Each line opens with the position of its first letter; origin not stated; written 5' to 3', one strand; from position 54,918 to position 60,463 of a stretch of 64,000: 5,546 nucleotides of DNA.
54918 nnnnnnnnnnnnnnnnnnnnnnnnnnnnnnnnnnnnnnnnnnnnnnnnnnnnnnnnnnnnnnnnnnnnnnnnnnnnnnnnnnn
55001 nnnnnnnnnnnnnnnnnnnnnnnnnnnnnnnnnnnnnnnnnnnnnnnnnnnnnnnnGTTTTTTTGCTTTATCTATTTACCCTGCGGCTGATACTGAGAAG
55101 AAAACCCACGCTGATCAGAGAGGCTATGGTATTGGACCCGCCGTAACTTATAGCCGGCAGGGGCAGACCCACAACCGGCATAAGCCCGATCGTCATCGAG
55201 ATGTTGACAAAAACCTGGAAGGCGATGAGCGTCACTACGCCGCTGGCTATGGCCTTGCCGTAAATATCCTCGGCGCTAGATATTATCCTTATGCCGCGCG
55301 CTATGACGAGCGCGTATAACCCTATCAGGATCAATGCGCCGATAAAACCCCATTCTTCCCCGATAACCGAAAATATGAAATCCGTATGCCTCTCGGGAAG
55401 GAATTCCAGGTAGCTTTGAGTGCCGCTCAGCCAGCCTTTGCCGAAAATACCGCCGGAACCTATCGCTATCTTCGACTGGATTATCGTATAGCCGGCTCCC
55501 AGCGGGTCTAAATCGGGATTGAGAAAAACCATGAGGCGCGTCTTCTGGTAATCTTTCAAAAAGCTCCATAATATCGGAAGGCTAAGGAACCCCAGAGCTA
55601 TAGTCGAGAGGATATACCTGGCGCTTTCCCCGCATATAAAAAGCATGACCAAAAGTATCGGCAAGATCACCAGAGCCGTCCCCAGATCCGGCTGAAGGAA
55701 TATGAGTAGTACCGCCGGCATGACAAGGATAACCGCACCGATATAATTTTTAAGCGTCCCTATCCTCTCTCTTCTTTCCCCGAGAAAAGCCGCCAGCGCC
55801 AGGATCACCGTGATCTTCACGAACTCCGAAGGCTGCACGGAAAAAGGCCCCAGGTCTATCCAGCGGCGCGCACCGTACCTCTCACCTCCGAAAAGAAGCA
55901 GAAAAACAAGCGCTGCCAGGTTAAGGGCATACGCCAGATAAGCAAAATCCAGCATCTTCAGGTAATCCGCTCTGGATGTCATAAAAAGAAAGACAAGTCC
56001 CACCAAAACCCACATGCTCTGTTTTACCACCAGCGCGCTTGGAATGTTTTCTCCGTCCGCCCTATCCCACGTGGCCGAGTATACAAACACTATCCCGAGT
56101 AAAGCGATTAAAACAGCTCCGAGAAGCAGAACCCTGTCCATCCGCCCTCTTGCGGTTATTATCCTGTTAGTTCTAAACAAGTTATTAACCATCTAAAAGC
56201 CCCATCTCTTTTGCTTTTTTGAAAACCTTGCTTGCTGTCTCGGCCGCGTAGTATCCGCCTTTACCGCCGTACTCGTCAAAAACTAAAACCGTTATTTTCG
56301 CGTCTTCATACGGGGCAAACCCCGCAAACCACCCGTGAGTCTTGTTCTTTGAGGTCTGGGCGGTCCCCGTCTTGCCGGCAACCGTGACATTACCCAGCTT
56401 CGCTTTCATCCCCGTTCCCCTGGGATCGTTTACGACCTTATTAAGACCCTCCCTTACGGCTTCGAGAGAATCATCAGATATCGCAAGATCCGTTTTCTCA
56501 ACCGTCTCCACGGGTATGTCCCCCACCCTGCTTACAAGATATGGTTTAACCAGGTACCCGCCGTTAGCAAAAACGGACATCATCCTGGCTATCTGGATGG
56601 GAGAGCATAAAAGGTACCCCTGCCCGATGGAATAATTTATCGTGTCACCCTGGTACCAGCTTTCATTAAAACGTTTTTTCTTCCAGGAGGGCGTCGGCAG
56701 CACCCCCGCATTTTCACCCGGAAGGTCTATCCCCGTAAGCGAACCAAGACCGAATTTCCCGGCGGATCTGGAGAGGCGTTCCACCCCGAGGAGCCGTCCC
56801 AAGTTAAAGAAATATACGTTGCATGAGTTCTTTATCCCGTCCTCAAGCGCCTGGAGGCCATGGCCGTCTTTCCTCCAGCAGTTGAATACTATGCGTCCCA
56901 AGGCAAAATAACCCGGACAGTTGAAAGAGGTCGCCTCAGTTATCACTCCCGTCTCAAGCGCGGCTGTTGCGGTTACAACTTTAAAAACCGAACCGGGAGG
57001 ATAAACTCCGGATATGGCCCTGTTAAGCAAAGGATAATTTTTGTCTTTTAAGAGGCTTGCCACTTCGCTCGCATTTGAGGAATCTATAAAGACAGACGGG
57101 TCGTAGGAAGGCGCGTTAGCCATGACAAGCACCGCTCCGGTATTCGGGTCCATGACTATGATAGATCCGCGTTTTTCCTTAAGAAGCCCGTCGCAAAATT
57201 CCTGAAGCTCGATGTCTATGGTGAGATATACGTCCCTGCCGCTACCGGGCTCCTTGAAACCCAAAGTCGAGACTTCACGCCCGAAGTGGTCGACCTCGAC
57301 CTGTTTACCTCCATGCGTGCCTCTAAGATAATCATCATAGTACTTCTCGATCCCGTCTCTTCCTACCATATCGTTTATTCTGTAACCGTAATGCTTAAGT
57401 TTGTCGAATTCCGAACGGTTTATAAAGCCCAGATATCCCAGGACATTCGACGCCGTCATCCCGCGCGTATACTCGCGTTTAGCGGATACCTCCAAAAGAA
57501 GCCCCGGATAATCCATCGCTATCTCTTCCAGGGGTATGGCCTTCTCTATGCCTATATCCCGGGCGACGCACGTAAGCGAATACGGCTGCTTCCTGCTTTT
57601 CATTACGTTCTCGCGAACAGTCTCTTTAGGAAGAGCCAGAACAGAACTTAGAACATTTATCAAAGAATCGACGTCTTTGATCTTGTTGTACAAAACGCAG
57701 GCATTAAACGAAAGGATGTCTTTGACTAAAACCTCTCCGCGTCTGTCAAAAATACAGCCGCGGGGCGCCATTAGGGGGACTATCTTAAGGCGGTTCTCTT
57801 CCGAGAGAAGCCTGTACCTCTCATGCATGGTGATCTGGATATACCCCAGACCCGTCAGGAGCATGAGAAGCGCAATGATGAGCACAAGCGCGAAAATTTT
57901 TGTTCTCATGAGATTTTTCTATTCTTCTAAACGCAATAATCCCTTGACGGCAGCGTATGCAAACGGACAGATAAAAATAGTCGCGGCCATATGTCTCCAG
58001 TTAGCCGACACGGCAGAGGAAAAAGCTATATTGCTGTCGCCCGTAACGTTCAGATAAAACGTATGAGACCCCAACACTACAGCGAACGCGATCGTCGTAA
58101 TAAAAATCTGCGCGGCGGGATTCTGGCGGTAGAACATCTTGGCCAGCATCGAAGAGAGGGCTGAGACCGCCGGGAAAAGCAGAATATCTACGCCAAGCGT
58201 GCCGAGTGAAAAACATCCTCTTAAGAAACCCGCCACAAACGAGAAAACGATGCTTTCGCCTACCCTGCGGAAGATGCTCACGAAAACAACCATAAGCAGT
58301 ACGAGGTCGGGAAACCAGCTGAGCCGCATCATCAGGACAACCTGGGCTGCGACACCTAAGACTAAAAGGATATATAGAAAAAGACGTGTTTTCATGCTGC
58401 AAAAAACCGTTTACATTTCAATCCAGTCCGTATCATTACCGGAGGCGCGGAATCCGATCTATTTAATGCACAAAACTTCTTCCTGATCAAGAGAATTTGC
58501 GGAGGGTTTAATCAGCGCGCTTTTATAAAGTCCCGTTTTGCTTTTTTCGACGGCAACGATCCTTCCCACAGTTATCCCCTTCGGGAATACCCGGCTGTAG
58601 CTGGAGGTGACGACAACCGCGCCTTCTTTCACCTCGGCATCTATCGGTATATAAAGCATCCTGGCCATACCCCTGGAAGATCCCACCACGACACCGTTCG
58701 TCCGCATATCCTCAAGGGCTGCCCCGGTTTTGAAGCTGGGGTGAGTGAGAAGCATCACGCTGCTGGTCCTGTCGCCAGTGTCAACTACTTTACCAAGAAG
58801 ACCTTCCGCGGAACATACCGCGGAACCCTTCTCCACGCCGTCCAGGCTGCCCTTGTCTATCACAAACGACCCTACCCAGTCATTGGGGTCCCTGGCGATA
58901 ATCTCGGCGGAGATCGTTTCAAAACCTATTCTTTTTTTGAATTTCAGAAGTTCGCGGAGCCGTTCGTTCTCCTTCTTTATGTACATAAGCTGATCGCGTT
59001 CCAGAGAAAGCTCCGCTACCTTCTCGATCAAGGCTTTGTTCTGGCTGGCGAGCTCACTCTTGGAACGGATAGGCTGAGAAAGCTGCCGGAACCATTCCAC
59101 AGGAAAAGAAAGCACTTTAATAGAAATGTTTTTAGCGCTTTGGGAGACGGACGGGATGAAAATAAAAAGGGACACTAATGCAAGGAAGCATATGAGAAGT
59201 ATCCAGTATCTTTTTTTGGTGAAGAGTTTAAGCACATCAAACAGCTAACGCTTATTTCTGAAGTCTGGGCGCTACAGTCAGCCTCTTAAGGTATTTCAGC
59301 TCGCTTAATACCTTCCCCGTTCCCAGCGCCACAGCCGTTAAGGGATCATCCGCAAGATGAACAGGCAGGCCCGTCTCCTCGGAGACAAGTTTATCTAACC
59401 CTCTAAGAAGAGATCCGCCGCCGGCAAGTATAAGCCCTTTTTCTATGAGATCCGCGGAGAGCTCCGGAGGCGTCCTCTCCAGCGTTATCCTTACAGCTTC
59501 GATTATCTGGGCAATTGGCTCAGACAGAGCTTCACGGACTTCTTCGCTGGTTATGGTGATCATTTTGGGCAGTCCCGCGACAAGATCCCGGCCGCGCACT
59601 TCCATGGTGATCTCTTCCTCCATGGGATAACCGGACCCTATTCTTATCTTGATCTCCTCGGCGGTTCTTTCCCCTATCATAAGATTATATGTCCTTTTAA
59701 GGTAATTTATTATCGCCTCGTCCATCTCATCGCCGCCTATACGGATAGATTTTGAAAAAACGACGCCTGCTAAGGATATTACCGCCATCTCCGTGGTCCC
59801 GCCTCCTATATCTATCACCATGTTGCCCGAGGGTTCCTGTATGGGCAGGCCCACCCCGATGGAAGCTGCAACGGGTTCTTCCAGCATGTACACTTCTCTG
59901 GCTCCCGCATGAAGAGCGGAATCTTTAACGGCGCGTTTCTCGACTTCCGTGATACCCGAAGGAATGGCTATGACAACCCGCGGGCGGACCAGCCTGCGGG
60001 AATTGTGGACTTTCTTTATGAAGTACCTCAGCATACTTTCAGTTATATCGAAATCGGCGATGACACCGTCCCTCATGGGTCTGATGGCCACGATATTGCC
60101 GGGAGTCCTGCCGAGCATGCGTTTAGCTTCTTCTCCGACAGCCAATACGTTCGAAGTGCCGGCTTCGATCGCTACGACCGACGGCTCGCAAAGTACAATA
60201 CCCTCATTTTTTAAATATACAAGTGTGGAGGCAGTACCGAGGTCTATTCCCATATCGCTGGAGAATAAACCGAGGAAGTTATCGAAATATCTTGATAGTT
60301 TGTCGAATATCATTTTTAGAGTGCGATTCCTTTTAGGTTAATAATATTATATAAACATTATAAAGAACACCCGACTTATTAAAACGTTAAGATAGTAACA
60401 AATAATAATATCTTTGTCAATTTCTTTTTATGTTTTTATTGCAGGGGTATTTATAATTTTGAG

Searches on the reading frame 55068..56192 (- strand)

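Call 53: search_protein_families(library=pfam, proteins=[window:55068-56192:-], max_evalue=0.00001)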
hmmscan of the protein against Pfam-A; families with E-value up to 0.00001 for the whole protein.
window:55068-56192:- (374 aa): 1 family
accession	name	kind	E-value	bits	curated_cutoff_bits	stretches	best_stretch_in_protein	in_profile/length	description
PF01098.24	FTSW_RODA_SPOVE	-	2.3e-103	346.4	26.4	1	22-372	4-354/356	Cell cycle protein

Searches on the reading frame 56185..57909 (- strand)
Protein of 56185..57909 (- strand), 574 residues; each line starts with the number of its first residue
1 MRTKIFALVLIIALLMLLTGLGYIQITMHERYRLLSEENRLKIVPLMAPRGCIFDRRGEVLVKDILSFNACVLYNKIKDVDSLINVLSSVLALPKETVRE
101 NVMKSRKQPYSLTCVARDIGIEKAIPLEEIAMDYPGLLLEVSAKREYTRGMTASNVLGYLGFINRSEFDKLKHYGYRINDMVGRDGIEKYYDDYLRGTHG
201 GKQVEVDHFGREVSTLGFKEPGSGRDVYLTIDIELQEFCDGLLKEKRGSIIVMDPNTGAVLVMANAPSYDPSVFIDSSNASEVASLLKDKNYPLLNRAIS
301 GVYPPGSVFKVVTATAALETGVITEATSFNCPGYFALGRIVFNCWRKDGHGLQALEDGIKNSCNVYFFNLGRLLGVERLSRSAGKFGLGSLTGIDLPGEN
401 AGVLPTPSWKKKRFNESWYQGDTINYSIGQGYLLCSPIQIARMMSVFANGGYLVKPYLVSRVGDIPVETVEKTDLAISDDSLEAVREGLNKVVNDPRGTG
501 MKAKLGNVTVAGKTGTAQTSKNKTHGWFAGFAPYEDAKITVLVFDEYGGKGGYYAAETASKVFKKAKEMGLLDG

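Call 53: search_protein_families(library=pfam, proteins=[window:56185-57909:-], max_evalue=0.00001)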
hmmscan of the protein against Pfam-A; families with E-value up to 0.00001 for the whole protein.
window:56185-57909:- (574 aa): 2 families
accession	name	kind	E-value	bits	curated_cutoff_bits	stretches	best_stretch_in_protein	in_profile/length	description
PF00905.27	Transpeptidase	-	6.5e-74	249.3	22.1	1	248-563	1-298/299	Penicillin binding protein transpeptidase domain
PF03717.20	PBP_dimer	-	1e-37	130.8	24.4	1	47-215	3-178/180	Penicillin-binding Protein dimerisation domain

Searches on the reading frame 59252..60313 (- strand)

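Call 53: search_protein_families(library=pfam, proteins=[window:59252-60313:-], max_evalue=0.00001)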
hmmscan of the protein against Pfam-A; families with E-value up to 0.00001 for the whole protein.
window:59252-60313:- (353 aa): 5 families
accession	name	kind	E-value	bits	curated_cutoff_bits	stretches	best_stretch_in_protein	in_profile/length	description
PF06723.19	MreB_Mbl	-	4.6e-150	499.4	27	1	19-343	2-326/327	MreB/Mbl protein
PF00012.26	HSP70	-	2.2e-13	49.8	20.6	1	112-211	135-240/599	Hsp70 protein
PF14450.12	FtsA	-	1.2e-12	48.7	31.8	1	165-330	1-126/127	Cell division protein FtsA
PF00022.25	Actin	-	1.3e-09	37.6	27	1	43-208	30-190/410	Actin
PF11104.14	PilM_2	-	3.9e-08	33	27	0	164-224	182-236/340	Type IV pilus assembly protein PilM;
